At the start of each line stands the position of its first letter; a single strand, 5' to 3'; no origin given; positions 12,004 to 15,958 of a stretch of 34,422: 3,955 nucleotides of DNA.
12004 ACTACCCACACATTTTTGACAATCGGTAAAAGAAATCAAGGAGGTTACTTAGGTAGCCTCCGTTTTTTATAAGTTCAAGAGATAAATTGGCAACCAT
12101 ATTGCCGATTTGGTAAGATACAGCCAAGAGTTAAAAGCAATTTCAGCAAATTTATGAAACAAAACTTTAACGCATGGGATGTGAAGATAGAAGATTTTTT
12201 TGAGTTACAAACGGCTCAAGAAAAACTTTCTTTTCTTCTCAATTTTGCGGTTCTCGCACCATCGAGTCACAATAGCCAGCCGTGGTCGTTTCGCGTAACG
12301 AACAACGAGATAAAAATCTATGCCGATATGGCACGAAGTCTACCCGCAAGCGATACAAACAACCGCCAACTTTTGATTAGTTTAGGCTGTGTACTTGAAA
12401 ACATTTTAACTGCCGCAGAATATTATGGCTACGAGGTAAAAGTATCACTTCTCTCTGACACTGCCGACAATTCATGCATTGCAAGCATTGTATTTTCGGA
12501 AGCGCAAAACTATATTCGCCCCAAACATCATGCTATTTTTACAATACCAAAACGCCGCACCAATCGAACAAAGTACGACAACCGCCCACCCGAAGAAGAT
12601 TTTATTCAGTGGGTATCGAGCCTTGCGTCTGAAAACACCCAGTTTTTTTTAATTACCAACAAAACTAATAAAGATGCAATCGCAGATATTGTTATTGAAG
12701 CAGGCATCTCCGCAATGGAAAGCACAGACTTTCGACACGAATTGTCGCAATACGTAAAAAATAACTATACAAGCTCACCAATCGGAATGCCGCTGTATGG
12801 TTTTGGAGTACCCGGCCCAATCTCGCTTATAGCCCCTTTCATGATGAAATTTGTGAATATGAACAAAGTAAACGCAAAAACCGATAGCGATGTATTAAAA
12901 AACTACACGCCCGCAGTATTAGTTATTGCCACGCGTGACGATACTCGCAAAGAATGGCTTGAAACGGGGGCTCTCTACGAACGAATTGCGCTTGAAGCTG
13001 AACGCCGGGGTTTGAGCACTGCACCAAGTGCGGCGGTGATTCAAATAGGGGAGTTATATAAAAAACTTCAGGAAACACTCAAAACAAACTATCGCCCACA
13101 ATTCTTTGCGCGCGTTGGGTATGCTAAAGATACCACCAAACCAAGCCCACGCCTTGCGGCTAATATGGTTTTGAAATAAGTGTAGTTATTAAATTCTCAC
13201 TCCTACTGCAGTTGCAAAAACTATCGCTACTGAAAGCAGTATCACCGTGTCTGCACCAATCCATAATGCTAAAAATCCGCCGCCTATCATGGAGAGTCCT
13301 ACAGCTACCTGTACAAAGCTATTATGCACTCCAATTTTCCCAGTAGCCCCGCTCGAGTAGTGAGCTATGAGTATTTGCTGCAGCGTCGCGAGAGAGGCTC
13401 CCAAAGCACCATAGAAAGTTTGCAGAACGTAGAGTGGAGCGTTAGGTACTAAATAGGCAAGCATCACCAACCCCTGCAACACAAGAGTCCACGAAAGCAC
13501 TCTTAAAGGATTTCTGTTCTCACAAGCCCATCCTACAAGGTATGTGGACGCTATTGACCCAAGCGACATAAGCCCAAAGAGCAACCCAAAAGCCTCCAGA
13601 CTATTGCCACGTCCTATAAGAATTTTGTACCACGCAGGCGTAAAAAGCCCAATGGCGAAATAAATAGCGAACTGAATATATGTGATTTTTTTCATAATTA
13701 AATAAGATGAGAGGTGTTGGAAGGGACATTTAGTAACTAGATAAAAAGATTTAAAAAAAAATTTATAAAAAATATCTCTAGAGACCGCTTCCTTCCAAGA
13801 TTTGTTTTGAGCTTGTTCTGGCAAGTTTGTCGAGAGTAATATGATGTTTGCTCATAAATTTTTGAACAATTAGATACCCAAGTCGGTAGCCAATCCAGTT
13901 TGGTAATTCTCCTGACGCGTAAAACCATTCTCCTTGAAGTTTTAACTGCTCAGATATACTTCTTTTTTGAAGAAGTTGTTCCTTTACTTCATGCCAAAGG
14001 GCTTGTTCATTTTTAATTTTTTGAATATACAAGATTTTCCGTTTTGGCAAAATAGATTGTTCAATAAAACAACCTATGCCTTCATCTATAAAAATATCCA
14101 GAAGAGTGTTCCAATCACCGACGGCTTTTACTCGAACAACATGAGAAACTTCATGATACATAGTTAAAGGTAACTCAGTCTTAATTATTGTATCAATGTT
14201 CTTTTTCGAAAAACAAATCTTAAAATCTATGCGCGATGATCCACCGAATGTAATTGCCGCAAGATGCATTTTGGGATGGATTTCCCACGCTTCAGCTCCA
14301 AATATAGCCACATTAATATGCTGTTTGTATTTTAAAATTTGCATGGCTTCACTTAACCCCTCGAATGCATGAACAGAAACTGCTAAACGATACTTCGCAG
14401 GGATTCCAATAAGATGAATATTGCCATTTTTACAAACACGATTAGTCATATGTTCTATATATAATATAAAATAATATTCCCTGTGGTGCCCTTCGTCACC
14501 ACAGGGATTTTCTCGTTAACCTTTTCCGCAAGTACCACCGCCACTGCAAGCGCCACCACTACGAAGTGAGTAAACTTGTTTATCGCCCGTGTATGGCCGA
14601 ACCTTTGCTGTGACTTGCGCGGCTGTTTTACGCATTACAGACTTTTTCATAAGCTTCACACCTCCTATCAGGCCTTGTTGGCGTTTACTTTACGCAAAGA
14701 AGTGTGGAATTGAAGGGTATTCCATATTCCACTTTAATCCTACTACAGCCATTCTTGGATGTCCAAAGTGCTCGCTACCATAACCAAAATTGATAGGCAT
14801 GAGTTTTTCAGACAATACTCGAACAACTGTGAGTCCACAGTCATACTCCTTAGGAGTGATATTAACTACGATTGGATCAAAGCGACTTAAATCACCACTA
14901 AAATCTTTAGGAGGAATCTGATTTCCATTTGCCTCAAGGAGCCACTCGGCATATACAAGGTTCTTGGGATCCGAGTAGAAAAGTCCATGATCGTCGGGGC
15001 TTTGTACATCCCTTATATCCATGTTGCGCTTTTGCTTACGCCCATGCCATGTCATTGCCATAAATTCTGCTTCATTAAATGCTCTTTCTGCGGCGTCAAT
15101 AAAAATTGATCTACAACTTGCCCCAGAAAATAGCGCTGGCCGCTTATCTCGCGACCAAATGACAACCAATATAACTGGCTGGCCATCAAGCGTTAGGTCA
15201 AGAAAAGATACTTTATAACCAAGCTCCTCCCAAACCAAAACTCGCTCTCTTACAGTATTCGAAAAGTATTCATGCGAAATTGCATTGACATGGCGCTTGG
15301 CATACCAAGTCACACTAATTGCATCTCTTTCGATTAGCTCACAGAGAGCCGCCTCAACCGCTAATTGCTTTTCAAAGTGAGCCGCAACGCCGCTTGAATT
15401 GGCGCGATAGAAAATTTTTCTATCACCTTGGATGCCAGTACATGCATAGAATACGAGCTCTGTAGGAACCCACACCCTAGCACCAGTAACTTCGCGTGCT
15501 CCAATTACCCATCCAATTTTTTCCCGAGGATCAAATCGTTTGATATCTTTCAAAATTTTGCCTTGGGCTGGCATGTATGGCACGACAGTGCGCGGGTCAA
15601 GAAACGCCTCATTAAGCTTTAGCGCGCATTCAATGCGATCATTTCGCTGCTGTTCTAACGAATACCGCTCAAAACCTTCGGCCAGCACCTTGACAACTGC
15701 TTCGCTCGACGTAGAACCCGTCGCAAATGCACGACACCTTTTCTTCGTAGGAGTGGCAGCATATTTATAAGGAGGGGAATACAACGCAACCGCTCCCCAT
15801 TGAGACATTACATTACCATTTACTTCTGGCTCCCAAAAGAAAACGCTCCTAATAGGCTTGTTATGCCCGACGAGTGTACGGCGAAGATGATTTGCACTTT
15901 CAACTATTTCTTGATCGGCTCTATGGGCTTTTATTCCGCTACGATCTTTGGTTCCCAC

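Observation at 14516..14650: Unannotated 44-aa Gly/Cys/Ser/Thr-rich precursor peptide directly downstream of the SagB::YcaO gene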

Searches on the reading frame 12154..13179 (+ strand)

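Call 5: search_protein_families(library=pfam, proteins=[window:12154-13179:+], max_evalue=0.01)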
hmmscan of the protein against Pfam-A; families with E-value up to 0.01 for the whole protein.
window:12154-13179:+ (341 aa): 2 families
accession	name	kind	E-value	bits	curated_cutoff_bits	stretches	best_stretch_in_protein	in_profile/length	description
PF00881.29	Nitroreductase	-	4.5e-13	50.2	23.5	2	133-323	3-167/167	Nitroreductase family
PF14512.11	TM1586_NiRdase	-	1.9e-10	41.2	27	1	12-81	145-208/215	Putative TM nitroreductase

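Call 6: search_protein_families(library=ncbifam, proteins=[window:12154-13179:+], max_evalue=0.01)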
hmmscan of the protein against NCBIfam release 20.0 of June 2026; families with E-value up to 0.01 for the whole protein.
window:12154-13179:+ (341 aa): 5 families
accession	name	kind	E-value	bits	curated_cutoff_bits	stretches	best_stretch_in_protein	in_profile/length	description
NF047509.1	Rv3131_FMN_oxido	subfamily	7.5e-72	242.5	199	1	28-339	2-318/319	Acg family FMN-binding oxidoreductase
NF011424.0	PRK14851.1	subfamily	4.5e-24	84.4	1170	1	21-296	324-608/679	hypothetical protein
NF005901.0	PRK07877.1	equivalog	9.3e-22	77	476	1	19-296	371-654/722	Rv1355c family protein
NF011425.0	PRK14852.1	equivalog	3.9e-09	35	1337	1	22-202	613-793/989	hypothetical protein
NF008275.0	PRK11053.1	equivalog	0.0047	16.4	227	0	21-65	23-66/217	oxygen-insensitive NAD(P)H nitroreductase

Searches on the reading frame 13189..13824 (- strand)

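Call 5: search_protein_families(library=pfam, proteins=[window:13189-13824:-], max_evalue=0.01)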
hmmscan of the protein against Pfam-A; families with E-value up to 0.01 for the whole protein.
window:13189-13824:- (211 aa): 1 family
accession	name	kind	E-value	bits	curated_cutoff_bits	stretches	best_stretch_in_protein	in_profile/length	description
PF07690.21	MFS_1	-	2.2e-09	37.1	33.4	1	50-207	4-166/347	Major Facilitator Superfamily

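Call 6: search_protein_families(library=ncbifam, proteins=[window:13189-13824:-], max_evalue=0.01)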
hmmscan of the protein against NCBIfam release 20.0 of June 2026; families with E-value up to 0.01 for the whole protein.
window:13189-13824:- (211 aa): 1 family
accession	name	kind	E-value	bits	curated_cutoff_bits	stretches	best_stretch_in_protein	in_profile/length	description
NF053517.1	HbztTptrPcaK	equivalog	0.0098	14.9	770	0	57-150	267-360/437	4-hydroxybenzoate transporter PcaK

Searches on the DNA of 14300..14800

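Call 74: search_rna_families(source=window, start=14300, end=14800, threshold=evalue, max_evalue=1)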
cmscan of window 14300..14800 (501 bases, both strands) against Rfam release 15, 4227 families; matches with E-value up to 1: 3.
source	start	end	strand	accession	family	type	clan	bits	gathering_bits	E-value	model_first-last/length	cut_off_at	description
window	14457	14544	+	RF03151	cyano-S1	Cis-reg; leader;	-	26.1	39.9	0.0048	1-81/81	no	Cyanobacterial ribosomal protein S1 leader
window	14595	14661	+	RF00813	mir-11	Gene; miRNA;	CL00083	17.3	45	0.66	1-78/78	no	mir-11 microRNA precursor family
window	14686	14745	+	RF02032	GOLLD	Gene;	-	11.8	150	0.89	336-384/416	no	Giant, ornate, lake- and Lactobacillales-derived (GOLLD) RNA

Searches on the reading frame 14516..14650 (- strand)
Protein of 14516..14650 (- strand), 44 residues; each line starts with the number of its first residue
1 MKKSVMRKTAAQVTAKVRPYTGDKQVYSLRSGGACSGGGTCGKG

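Call 6: search_protein_families(library=ncbifam, proteins=[window:14516-14650:-], max_evalue=0.01)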
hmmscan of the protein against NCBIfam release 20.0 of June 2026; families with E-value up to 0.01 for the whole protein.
window:14516-14650:- (44 aa): 0 families

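Call 42: find_homologous_proteins(query=A4, max_evalue=10)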
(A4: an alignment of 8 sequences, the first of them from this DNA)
Query A4 (8 sequences) (44 aa, profile of the alignment): 8 proteins with E <= 10 among 180 candidates.
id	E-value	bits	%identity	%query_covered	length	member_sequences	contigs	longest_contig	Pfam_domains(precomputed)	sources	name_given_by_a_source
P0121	2.2e-14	71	100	100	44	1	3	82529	-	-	-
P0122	1.1e-11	62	59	73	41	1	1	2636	-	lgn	-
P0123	1.1e-10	59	47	98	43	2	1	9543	-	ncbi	-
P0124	1.1e-7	50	62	86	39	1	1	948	-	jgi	jgi:hypothetical protein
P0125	6.2e-5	41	-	-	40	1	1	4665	-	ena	-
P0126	2.3e-4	39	63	55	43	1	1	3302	-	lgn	-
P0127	3.9e-4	38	61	80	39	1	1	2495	-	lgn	-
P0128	1.4e-3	36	45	70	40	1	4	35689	-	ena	-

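Call 51: find_encoding_contigs(protein=P0128, flank=4000, max_places=2)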
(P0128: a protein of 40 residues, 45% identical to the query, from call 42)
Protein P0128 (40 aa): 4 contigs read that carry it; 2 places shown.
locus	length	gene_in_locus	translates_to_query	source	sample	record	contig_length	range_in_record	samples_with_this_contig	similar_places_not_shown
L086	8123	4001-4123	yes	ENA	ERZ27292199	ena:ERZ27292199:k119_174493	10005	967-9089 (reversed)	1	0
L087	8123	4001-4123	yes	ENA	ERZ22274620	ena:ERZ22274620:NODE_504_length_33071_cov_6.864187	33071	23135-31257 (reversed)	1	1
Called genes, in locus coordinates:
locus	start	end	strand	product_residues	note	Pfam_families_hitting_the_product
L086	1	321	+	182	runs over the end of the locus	-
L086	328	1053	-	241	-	PF01996:F420_ligase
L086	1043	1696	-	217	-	PF14360:PAP2_C (weak)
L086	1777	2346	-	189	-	PF09335:VTT_dom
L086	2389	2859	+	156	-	PF01569:PAP2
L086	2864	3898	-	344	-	PF02618:YceG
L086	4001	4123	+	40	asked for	-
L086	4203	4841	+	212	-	PF10026:DUF2268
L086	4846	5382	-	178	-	-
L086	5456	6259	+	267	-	-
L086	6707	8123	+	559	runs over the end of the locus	PF02518:HATPase_c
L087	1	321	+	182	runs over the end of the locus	-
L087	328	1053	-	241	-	PF01996:F420_ligase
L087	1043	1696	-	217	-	PF14360:PAP2_C (weak)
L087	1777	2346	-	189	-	PF09335:VTT_dom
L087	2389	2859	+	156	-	PF01569:PAP2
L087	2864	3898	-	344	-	PF02618:YceG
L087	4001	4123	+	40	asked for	-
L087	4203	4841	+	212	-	PF10026:DUF2268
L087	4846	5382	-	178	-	-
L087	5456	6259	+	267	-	-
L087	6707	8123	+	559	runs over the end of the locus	PF02518:HATPase_c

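Call 52: find_encoding_contigs(protein=P0127, flank=3000, max_places=1)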
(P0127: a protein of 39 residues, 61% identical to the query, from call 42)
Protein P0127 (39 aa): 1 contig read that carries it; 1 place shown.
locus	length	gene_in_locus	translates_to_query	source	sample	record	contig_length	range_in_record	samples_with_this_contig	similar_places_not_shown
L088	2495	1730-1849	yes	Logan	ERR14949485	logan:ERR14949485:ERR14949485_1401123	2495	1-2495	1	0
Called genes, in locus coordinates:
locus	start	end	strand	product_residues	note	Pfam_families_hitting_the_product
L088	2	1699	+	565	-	?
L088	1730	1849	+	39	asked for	-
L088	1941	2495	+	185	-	?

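Call 53: find_encoding_contigs(protein=P0126, flank=3500, max_places=1)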
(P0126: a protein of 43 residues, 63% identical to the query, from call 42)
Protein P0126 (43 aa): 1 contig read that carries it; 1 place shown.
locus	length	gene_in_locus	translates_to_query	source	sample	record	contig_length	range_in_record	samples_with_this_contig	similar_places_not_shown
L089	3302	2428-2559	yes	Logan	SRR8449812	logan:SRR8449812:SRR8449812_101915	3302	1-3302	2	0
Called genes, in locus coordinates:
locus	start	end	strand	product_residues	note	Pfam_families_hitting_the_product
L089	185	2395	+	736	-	PF00881:Nitroreductase, PF02624:YcaO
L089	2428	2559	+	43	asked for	-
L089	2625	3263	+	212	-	PF10026:DUF2268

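Call 54: find_encoding_contigs(protein=P0125, flank=4500, max_places=1)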
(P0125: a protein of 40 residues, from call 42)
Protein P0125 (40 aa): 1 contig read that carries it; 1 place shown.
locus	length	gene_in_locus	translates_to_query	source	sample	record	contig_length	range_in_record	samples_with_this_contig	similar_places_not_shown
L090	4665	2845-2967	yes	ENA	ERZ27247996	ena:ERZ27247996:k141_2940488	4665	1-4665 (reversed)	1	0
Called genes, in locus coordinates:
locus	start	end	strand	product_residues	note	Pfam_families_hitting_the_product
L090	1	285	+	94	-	?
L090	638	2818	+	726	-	PF00881:Nitroreductase, PF02624:YcaO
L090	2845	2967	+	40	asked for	-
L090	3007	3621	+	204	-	-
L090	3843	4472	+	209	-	-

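Call 60: search_protein_families(library=ncbifam, proteins=[window:14519-14650:-], max_evalue=1)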
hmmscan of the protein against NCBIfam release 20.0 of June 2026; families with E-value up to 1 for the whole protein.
seq(44 aa): 0 families

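Call 61: search_protein_families(library=pfam, proteins=[window:14519-14650:-], max_evalue=1)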
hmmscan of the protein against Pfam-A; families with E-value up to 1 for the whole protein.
seq(44 aa): 0 families

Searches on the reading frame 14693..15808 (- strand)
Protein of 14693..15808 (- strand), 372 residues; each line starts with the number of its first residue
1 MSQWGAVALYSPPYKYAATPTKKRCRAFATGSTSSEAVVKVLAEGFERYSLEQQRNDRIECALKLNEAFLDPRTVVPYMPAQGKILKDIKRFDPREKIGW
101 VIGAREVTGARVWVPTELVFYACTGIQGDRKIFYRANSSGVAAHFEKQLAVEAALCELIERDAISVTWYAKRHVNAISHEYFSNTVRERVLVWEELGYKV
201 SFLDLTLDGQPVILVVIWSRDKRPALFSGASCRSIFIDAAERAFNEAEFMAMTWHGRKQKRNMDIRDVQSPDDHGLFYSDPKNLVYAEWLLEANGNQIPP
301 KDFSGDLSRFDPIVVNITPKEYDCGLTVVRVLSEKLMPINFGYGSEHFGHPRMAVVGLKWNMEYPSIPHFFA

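Call 50: search_solved_structures(query=window:14693-15808:-, max_evalue=0.01, show_alignments=3)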
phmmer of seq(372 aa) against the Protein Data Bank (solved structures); distinct sequences matched with E-value up to 0.01: 3.
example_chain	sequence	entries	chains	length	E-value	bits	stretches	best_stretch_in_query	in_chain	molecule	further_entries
6pe3_A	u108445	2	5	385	1e-07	34.6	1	96-258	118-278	Uncharacterized protein MJ1094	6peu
7u58_A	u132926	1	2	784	0.0017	20.7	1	31-222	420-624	MusD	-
4v1t_A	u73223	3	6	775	0.0076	18.6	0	90-184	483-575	LYND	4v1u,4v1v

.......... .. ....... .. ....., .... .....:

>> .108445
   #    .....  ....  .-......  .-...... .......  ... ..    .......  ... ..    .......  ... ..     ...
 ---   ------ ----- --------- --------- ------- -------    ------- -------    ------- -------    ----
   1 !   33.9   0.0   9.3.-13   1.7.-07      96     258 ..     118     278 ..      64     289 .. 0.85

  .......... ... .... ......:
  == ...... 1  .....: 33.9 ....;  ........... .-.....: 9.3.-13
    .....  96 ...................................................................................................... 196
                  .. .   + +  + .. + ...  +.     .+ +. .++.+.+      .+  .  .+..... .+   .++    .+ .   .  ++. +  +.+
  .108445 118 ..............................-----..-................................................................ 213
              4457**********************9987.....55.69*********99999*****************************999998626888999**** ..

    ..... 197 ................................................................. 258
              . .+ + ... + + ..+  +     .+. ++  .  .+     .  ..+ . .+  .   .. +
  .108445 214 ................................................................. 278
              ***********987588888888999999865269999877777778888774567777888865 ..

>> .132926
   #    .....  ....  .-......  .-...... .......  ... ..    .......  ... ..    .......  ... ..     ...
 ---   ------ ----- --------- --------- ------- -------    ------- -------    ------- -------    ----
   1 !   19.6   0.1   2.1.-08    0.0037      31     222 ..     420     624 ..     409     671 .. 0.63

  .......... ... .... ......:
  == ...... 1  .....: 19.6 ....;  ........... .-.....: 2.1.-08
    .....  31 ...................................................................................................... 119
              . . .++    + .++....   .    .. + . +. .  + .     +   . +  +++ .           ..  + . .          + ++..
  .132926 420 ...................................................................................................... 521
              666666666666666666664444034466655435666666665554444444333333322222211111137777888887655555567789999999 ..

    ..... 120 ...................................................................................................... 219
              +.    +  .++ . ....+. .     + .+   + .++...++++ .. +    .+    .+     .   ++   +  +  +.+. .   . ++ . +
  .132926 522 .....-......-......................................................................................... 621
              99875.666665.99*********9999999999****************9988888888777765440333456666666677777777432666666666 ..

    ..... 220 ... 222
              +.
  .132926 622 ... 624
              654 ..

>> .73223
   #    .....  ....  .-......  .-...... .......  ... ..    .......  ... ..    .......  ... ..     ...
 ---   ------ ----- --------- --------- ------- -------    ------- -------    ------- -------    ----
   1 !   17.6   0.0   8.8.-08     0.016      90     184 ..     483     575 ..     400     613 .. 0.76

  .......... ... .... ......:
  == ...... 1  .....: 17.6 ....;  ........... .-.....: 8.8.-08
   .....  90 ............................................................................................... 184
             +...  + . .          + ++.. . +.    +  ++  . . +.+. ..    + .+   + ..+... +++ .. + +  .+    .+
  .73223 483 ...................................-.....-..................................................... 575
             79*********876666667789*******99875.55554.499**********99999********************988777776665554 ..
